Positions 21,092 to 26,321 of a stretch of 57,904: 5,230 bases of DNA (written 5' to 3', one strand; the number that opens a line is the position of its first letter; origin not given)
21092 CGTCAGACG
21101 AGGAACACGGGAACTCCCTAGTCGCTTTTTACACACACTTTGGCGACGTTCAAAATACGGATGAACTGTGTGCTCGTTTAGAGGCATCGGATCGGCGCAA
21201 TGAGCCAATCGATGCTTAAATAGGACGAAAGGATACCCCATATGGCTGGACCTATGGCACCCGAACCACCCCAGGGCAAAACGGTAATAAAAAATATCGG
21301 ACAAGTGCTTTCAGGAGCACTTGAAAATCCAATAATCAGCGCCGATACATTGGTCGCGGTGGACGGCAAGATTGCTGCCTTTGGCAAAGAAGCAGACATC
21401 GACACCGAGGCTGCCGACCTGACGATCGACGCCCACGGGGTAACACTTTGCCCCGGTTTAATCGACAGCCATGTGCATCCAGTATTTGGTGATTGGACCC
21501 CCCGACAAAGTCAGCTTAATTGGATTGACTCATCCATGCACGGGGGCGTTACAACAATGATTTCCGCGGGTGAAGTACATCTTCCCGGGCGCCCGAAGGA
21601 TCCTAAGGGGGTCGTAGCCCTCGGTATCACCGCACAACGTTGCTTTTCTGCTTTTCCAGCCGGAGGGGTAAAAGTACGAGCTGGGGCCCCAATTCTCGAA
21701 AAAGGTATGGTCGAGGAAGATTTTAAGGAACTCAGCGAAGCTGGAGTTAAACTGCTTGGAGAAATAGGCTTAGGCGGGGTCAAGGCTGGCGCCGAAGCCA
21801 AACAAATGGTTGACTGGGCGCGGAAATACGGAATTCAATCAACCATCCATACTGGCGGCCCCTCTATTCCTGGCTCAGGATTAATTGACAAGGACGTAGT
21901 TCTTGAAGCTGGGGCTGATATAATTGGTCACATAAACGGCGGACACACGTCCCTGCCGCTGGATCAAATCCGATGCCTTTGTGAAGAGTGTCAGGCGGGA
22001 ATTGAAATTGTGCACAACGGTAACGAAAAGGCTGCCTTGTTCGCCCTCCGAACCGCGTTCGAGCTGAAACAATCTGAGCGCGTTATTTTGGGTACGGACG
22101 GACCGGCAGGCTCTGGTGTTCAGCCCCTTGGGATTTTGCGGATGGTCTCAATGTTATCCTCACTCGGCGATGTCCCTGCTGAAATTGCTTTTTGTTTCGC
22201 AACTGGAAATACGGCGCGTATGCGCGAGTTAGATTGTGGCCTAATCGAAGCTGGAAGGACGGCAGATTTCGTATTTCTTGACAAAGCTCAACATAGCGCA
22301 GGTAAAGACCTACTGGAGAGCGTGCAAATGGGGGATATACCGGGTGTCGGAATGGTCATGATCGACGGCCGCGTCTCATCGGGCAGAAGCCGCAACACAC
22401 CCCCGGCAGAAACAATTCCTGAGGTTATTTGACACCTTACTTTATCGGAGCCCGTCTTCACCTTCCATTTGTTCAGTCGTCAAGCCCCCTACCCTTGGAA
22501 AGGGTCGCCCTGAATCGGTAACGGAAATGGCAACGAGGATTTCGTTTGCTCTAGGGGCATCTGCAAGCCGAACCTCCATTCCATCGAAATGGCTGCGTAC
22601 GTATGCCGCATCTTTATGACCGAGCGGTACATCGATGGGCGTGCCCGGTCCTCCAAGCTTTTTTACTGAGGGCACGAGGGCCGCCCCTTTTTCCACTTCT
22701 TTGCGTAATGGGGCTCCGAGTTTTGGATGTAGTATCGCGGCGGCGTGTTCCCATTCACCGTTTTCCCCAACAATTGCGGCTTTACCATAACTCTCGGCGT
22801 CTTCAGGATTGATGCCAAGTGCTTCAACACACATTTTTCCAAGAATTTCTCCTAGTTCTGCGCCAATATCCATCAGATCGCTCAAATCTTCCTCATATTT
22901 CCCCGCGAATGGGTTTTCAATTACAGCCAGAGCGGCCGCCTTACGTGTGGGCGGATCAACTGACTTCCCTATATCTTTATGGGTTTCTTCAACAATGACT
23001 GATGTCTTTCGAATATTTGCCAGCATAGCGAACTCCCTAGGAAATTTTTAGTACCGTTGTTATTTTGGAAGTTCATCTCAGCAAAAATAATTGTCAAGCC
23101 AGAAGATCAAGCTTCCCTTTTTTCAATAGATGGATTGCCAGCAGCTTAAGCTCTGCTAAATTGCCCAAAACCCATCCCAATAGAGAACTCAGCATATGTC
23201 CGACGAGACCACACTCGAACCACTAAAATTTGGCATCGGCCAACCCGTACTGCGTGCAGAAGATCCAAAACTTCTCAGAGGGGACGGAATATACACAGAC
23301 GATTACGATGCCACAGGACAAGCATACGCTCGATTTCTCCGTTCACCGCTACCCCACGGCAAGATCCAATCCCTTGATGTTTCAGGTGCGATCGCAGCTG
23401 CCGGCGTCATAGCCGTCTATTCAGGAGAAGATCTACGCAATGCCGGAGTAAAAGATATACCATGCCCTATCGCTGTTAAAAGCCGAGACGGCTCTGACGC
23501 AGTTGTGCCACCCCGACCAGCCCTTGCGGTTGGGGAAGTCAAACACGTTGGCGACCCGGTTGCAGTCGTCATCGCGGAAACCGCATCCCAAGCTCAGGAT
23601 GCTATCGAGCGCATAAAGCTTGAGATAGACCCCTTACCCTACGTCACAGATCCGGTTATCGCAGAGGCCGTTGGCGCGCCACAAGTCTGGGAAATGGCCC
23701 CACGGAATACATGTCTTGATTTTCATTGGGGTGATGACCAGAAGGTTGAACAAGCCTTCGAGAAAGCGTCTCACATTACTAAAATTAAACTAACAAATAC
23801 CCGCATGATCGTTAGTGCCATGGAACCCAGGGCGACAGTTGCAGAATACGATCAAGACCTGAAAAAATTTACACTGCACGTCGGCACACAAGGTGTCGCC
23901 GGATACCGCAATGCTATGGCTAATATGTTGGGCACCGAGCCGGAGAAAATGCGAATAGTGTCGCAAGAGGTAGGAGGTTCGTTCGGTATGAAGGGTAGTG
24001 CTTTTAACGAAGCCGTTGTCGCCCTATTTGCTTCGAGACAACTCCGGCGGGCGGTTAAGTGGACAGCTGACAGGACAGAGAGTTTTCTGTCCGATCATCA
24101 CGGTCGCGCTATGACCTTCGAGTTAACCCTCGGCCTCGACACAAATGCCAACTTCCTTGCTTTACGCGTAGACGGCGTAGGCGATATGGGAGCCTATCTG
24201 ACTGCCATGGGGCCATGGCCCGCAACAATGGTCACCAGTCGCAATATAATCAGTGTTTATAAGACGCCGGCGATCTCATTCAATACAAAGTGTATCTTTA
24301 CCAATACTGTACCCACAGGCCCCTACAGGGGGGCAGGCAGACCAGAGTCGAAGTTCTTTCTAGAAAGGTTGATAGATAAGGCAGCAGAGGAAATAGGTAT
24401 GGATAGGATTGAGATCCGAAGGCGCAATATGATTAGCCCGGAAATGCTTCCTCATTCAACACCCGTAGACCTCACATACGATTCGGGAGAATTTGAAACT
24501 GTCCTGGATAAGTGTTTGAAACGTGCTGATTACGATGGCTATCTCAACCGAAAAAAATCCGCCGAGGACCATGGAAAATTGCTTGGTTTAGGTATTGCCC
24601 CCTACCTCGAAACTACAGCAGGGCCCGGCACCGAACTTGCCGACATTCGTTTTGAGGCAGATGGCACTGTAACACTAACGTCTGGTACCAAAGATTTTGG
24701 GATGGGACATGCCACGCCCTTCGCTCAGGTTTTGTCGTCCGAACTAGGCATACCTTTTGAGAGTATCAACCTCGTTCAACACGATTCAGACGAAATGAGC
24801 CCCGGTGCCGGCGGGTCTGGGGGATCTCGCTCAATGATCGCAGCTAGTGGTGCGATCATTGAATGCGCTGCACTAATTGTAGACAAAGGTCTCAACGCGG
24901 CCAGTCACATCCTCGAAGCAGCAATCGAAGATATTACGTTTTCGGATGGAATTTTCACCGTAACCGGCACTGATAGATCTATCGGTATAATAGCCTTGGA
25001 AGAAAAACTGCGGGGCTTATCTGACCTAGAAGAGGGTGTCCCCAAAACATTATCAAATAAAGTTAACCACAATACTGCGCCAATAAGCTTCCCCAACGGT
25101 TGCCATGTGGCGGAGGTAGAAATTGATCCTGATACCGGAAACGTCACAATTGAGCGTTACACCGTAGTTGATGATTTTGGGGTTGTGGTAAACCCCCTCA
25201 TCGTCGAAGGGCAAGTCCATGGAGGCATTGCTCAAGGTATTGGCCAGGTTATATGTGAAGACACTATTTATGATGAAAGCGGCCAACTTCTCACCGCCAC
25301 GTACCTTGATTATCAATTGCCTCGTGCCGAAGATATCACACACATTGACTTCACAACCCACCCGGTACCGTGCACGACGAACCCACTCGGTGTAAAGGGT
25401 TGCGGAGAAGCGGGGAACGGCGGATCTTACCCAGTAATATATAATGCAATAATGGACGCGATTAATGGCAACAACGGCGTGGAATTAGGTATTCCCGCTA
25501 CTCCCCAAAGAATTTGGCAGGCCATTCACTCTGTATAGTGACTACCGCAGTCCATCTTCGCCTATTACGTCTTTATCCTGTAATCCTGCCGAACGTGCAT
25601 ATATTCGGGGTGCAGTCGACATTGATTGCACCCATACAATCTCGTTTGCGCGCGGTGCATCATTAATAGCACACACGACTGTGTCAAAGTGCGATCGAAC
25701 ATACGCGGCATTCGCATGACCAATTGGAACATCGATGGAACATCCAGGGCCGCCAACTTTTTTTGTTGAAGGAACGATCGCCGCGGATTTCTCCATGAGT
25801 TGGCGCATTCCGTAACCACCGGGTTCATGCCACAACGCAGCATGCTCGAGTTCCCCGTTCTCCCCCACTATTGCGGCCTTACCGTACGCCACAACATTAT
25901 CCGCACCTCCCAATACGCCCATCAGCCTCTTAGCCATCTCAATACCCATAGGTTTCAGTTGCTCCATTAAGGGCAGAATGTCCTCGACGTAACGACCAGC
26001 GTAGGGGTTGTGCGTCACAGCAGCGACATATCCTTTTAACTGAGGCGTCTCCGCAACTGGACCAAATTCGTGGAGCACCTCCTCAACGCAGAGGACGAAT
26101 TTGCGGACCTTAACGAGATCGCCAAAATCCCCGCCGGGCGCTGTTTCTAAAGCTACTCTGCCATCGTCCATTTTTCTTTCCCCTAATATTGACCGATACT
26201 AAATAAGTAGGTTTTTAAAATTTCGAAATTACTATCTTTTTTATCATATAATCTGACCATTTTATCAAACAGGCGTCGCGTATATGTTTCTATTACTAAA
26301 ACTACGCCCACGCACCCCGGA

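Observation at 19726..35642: Anaerobe-style, ferredoxin-dependent N-heterocycle (nicotinate-type) catabolic module surrounded by conserved unknowns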

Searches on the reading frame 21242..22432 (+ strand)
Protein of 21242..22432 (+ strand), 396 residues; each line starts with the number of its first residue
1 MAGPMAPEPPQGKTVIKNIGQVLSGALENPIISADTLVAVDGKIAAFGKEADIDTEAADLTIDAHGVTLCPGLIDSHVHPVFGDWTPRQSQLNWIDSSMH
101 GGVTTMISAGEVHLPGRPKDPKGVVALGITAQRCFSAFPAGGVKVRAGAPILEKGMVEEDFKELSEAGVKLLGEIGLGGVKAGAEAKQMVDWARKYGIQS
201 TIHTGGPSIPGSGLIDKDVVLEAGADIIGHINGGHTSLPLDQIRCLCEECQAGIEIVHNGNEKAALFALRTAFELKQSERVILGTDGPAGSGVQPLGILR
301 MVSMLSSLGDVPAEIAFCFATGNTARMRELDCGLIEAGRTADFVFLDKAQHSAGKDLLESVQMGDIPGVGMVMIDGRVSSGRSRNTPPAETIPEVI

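Call 3: search_protein_families(library=pfam, proteins=[window:21242-22432:+])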
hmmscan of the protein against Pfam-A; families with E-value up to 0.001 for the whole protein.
window:21242-22432:+ (396 aa): 2 families
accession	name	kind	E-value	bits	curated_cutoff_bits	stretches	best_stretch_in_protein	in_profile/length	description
PF01979.26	Amidohydro_1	-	9.1e-12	45.3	25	1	68-378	1-344/345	Amidohydrolase family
PF07969.17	Amidohydro_3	-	1.7e-10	41.4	29.7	1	61-109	2-50/472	Amidohydrolase family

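Call 4: search_protein_families(library=ncbifam, proteins=[window:21242-22432:+])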
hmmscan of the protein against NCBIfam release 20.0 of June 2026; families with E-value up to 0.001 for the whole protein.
window:21242-22432:+ (396 aa): 41 families (the best 25 are shown)
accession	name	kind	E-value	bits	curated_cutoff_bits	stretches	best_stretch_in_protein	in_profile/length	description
TIGR01224.1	hutI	equivalog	1.7e-09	37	298.15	1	36-84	5-53/377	imidazolonepropionase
NF006689.0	PRK09237.1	equivalog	2e-09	36.5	371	1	35-110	24-93/383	amidohydrolase/deacetylase family metallohydrolase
NF006055.0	PRK08203.1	equivalog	1.9e-08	33.3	532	0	279-379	317-425/455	8-oxoguanine deaminase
NF051886.1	XaaProDiPepCaul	equivalog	2.8e-08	33.2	500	1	32-79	16-63/398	Xaa-Pro dipeptidase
NF005557.0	PRK07228.1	equivalog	4.6e-08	32.2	522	1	15-81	4-66/445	5'-deoxyadenosine deaminase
TIGR02318.1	phosphono_phnM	equivalog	6.8e-08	31.8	390.55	1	27-110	9-87/376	phosphonate metabolism protein PhnM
NF005791.0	PRK07627.1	equivalog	7.5e-08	31.7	442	1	36-108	22-92/425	dihydroorotase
TIGR02967.1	guan_deamin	equivalog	7.7e-08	31.7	375.4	0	265-360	277-374/401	guanine deaminase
NF006839.0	PRK09357.1-4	equivalog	9e-08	31.1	576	1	34-220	20-194/422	dihydroorotase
NF007457.0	PRK10027.1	equivalog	1.6e-07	29.9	768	0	36-87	51-100/588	adenine deaminase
NF006252.0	PRK08393.1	equivalog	2e-07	30.4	617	0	252-349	260-365/424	N-ethylammeline chlorohydrolase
TIGR01178.1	ade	equivalog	3.2e-07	29.2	472.5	0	38-79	23-58/552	adenine deaminase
NF002668.0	PRK02382.1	equivalog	3.7e-07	29.2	452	1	40-108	19-85/436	dihydroorotase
NF011990.0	PRK15446.2-6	subfamily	5e-07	28.8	233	1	27-92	12-78/390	alpha-D-ribose 1-methylphosphonate 5-triphosphate diphosphatase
NF006679.0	PRK09228.1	subfamily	5.2e-07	28.8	351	0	35-79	31-78/433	guanine deaminase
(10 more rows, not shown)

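Call 6: search_solved_structures(query=window:21242-22432:+, show_alignments=1)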
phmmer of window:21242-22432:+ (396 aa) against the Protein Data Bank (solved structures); distinct sequences matched with E-value up to 0.001: 11.
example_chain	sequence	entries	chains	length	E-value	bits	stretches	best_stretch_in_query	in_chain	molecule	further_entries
2vun_A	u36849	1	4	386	3.9e-108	365.3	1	12-393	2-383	ENAMIDASE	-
1gkr_A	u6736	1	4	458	1.4e-06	30.9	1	30-109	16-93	NON-ATP DEPENDENT L-SELECTIVE HYDANTOINASE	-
2ogj_A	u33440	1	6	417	1.6e-06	30.7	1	3-111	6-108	Dihydroorotase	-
2puz_A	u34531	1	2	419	3.9e-06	29.5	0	25-85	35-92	Imidazolonepropionase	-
2gok_A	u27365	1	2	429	4.1e-06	29.4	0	25-85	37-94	Imidazolonepropionase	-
3mtw_A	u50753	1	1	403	5.6e-05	25.6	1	35-79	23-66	L-Arginine carboxypeptidase Cc2672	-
4yiw_A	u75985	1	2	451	9e-05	25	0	28-146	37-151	Dihydroorotase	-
3mpg_A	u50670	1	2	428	0.00011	24.7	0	28-177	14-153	Dihydroorotase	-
4f0r_A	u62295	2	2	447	0.00046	22.6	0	278-352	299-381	5-methylthioadenosine/S-adenosylhomocysteine deaminase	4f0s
7cdh_X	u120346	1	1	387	0.00095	21.6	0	62-108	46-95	Isoaspartyl dipeptidase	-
7cf6_B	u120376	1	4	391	0.001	21.5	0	62-108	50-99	Isoaspartyl dipeptidase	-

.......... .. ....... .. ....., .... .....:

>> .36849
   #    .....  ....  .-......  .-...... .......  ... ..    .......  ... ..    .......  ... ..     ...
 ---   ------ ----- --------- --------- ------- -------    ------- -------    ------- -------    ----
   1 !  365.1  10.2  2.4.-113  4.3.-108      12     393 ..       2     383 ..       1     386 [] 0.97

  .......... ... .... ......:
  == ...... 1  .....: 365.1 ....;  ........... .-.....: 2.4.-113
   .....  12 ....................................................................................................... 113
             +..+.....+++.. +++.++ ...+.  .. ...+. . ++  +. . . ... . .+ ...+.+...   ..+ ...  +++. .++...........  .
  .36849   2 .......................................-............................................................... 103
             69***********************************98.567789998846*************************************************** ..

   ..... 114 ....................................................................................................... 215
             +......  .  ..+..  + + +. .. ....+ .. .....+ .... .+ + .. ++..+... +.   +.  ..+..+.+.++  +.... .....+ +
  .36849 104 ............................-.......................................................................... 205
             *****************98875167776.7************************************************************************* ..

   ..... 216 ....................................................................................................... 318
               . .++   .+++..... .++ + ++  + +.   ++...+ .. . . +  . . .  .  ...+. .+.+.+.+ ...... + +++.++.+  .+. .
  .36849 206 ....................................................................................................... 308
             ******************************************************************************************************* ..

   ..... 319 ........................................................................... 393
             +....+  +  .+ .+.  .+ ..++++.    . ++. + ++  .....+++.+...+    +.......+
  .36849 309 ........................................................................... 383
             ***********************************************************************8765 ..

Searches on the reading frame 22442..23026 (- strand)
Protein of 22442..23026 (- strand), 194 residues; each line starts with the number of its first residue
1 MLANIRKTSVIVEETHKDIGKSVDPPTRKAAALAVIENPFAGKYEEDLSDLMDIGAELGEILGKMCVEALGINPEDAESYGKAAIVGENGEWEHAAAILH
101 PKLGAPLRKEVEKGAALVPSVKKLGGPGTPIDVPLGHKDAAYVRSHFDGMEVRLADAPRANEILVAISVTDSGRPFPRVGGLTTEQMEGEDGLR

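Call 3: search_protein_families(library=pfam, proteins=[window:22442-23026:-])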
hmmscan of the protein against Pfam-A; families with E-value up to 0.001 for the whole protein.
window:22442-23026:- (194 aa): 1 family
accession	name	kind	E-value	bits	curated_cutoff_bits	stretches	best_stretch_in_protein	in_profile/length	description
PF06684.16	AA_synth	-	1.7e-73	246.3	27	1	5-180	1-175/175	Amino acid synthesis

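Call 4: search_protein_families(library=ncbifam, proteins=[window:22442-23026:-])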
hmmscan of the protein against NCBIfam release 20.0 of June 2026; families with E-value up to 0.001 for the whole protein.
window:22442-23026:- (194 aa): 0 families

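Call 42: search_solved_structures(query=window:22442-23026:-, max_evalue=0.001)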
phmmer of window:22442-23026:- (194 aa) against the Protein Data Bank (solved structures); distinct sequences matched with E-value up to 0.001: 2.
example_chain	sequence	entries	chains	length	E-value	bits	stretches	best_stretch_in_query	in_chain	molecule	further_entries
2qtp_A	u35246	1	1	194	1.2e-93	315.4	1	3-194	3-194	Uncharacterized protein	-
3byq_A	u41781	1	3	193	8.3e-36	126.7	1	2-194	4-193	Uncharacterized protein DUF1185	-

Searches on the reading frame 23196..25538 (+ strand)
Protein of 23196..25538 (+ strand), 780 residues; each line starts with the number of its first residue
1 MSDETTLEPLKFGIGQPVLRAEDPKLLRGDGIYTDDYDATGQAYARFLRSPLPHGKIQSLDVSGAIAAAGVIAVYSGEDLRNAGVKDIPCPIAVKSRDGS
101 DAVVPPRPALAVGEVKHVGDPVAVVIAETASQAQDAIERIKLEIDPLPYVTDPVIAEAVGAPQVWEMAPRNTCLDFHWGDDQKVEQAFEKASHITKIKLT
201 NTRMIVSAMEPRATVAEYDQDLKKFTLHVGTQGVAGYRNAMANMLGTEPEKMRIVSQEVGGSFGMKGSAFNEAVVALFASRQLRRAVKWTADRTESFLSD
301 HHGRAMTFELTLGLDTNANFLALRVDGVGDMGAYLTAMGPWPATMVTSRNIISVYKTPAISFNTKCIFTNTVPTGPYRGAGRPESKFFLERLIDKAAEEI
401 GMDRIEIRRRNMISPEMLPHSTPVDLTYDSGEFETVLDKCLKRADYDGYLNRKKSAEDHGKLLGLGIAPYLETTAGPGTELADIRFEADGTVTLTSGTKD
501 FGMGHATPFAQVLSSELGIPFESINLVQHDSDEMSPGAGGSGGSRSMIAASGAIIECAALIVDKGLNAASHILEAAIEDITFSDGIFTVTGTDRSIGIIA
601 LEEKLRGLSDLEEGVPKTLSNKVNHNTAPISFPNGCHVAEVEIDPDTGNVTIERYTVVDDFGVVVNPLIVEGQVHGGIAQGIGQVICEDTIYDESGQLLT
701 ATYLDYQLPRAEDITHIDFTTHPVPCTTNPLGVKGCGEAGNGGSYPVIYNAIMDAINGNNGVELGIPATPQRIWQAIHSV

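Call 3: search_protein_families(library=pfam, proteins=[window:23196-25538:+])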
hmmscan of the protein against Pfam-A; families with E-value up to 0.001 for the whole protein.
window:23196-25538:+ (780 aa): 3 families
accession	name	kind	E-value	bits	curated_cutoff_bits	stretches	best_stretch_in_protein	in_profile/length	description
PF20256.3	MoCoBD_2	-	2.6e-72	244.1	27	1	439-714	1-282/283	Molybdopterin cofactor-binding domain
PF02738.23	MoCoBD_1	-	3.8e-66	223.1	27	1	168-412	5-244/244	Molybdopterin cofactor-binding domain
PF01315.27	Ald_Xan_dh_C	-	3.3e-22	79.3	31.3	1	29-147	2-109/110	Aldehyde oxidase and xanthine dehydrogenase, a/b hammerhead domain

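Call 4: search_protein_families(library=ncbifam, proteins=[window:23196-25538:+])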
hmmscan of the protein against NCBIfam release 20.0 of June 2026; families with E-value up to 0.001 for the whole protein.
window:23196-25538:+ (780 aa): 13 families
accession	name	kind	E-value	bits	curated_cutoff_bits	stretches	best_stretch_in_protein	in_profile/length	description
NF041018.1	glyceraldDH_alpha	equivalog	2.4e-160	535.4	790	1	14-771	3-738/741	glyceraldehyde dehydrogenase subunit alpha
NF040766.1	CODH_aero_grp5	exception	2.4e-155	518.8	950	2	14-595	5-584/785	aerobic carbon-monoxide dehydrogenase large subunit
TIGR02416.1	CO_dehy_Mo_lg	equivalog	4.2e-121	405.5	991.15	1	22-776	1-770/770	aerobic carbon-monoxide dehydrogenase large subunit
TIGR03194.1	4hydrxCoA_A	equivalog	3.1e-101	340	994.55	1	28-776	11-745/746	4-hydroxybenzoyl-CoA reductase subunit alpha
NF043082.1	XdhA_XDHase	equivalog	5.4e-99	332.3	780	1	14-777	1-752/758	xanthine dehydrogenase subunit XdhA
NF007426.0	PRK09970.1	equivalog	2.3e-96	323.6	916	1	14-778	6-756/761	xanthine dehydrogenase molybdenum-binding subunit XdhA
NF045668.1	pterin_aldehy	equivalog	1.7e-76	258.1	1100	1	49-777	213-904/905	molybdopterin-dependent aldehyde oxidoreductase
TIGR03196.1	pucD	equivalog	3.8e-73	247.1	783.65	1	13-756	2-740/763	xanthine dehydrogenase subunit D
TIGR02965.1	xanthine_xdhB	equivalog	5.6e-61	206.7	849.5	1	27-779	14-756/758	xanthine dehydrogenase molybdopterin binding subunit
TIGR03311.1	Se_dep_XDH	equivalog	1e-59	202.5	830.45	2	14-561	162-673/848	selenium-dependent xanthine dehydrogenase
NF041671.1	peri_hyde_PaoC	equivalog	5.8e-59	200.2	1180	1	14-756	18-713/735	aldehyde oxidoreductase molybdenum-binding subunit PaoC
TIGR03313.1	Se_sel_red_Mo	hypoth_equivalog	3.3e-52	177.3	1101.9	2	181-756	361-931/951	molybdopterin-dependent oxidoreductase Mo/Fe-S-binding subunit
TIGR02969.1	mam_aldehyde_ox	subfamily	7e-36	123.2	1912.3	1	13-758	575-1281/1330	aldehyde oxidase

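Call 40: search_solved_structures(query=window:23196-25538:+, max_evalue=1e-30)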
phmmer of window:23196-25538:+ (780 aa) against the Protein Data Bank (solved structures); distinct sequences matched with E-value up to 1e-30: 19.
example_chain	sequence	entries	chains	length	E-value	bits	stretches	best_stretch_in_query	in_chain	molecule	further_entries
7dqx_A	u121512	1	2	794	8e-118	397.9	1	13-775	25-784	6-hydroxypseudooxynicotine dehydrogenase complex subunit gamma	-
8uem_A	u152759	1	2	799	1.5e-115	390.3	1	14-777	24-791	Carbon monoxide dehydrogenase (Large chain), CoxL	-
1t3q_B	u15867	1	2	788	4.2e-108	365.7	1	11-778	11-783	quinoline 2-oxidoreductase large subunit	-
4zoh_A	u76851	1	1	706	2.7e-101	343.2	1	110-756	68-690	Putative oxidoreductase molybdopterin-binding subunit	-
1ffu_B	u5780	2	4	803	4.8e-96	325.9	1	10-777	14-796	CUTL, MOLYBDOPROTEIN OF CARBON MONOXIDE DEHYDROGENASE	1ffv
1n5w_B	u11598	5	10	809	2.3e-86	293.9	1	13-775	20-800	Carbon monoxide dehydrogenase large chain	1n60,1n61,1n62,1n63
1zxi_B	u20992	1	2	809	3.1e-86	293.4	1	13-775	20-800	Carbon monoxide dehydrogenase large chain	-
1rm6_A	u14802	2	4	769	2.7e-69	237.4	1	25-775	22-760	4-hydroxybenzoyl-CoA reductase alpha subunit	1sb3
1sij_A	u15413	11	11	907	1.3e-46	162.4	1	41-559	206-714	Aldehyde oxidoreductase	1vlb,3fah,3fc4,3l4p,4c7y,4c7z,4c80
5y6q_C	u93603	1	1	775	6.5e-43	150.2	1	13-757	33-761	Aldehyde oxidase large subunit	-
1dgj_A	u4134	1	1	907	7.7e-39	136.7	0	49-561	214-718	ALDEHYDE OXIDOREDUCTASE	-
5g5g_C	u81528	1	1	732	4.5e-34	120.9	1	6-755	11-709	PUTATIVE XANTHINE DEHYDROGENASE YAGS FAD-BINDING SUBUNIT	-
5g5h_C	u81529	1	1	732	5.5e-34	120.7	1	6-755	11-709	Aldehyde oxidoreductase molybdenum-binding subunit PaoC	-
28mb_A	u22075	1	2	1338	2.2e-32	115.4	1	13-775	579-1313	Aldehyde oxidase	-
4uhw_A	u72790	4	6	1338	2.6e-32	115.1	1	13-775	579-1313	ALDEHYDE OXIDASE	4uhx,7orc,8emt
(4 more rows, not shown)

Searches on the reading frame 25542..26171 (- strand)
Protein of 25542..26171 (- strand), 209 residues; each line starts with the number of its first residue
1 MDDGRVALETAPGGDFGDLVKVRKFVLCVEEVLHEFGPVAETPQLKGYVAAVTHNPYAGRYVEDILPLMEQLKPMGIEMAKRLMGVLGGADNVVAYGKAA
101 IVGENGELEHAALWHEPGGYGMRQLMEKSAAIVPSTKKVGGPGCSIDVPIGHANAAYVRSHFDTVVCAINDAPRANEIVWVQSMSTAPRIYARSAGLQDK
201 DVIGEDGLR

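Call 3: search_protein_families(library=pfam, proteins=[window:25542-26171:-])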
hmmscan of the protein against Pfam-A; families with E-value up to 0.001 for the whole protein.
window:25542-26171:- (209 aa): 1 family
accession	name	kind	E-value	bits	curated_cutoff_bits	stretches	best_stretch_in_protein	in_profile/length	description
PF06684.16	AA_synth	-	8.7e-67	224.4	27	1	22-193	1-173/175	Amino acid synthesis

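Call 4: search_protein_families(library=ncbifam, proteins=[window:25542-26171:-])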
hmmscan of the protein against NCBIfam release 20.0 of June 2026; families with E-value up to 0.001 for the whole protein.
window:25542-26171:- (209 aa): 0 families
